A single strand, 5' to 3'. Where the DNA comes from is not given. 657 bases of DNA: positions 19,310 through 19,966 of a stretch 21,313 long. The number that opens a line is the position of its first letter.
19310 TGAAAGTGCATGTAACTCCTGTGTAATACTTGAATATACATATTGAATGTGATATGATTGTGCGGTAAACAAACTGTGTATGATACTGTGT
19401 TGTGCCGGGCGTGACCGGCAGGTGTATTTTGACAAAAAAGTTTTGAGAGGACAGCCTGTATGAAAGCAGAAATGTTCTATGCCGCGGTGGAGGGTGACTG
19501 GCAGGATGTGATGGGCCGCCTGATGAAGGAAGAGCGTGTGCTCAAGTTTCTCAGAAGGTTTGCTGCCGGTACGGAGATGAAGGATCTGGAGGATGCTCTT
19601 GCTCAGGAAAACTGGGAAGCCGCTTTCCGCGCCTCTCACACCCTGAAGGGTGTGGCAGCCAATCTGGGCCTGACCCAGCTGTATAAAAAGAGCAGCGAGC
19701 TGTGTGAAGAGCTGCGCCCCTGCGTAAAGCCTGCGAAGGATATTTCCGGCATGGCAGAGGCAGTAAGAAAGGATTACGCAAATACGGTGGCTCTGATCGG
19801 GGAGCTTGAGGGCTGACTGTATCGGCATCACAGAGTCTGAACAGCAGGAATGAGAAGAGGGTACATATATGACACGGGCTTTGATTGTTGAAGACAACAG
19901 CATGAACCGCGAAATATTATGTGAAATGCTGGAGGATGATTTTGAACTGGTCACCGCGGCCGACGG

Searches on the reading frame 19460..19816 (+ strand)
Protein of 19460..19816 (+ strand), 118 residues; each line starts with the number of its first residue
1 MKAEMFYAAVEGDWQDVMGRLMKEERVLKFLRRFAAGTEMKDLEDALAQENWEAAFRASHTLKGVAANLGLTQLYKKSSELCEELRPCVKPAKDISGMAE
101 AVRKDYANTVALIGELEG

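Call 36: find_encoding_contigs(protein=window:19460-19816:+, flank=10000, max_places=10)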
Protein window:19460-19816:+ (118 aa): 11 contigs read that carry it; 10 places shown.
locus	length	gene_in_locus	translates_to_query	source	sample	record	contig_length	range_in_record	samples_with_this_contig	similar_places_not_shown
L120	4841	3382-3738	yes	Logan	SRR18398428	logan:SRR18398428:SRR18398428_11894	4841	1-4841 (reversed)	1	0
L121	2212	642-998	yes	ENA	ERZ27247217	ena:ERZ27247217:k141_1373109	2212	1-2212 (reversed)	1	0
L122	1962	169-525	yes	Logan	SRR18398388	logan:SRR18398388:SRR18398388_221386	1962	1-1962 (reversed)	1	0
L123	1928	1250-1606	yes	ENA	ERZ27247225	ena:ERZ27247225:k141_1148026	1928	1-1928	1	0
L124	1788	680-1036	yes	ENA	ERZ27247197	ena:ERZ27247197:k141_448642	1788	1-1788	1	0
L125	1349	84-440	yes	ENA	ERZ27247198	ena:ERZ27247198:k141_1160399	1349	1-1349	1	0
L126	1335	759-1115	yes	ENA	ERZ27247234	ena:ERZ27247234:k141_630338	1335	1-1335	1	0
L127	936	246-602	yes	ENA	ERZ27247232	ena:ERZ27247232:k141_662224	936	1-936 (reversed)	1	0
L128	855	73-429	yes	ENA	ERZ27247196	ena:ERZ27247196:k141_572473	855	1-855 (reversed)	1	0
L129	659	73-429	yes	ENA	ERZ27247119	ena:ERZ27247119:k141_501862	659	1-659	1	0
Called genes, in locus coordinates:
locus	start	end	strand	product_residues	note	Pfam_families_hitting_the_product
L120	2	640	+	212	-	?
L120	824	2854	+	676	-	PF00270:DEAD (faint), PF04851:ResIII, PF17757:UvrB_inter, PF27431:UvrB_3rd, PF00271:Helicase_C, PF12344:UvrB, PF02151:UVR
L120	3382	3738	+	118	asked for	PF01627:Hpt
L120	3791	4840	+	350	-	?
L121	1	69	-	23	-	?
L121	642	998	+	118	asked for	PF01627:Hpt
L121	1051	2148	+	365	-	PF00072:Response_reg, PF13487:HD_5, PF01966:HD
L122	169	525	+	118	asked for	PF01627:Hpt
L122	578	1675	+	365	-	PF00072:Response_reg, PF13487:HD_5, PF01966:HD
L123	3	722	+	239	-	?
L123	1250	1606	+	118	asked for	PF01627:Hpt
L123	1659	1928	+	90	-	?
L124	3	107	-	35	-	?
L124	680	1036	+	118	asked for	PF01627:Hpt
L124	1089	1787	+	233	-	?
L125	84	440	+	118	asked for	PF01627:Hpt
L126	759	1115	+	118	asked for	PF01627:Hpt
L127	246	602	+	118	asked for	PF01627:Hpt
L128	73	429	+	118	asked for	PF01627:Hpt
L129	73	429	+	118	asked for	PF01627:Hpt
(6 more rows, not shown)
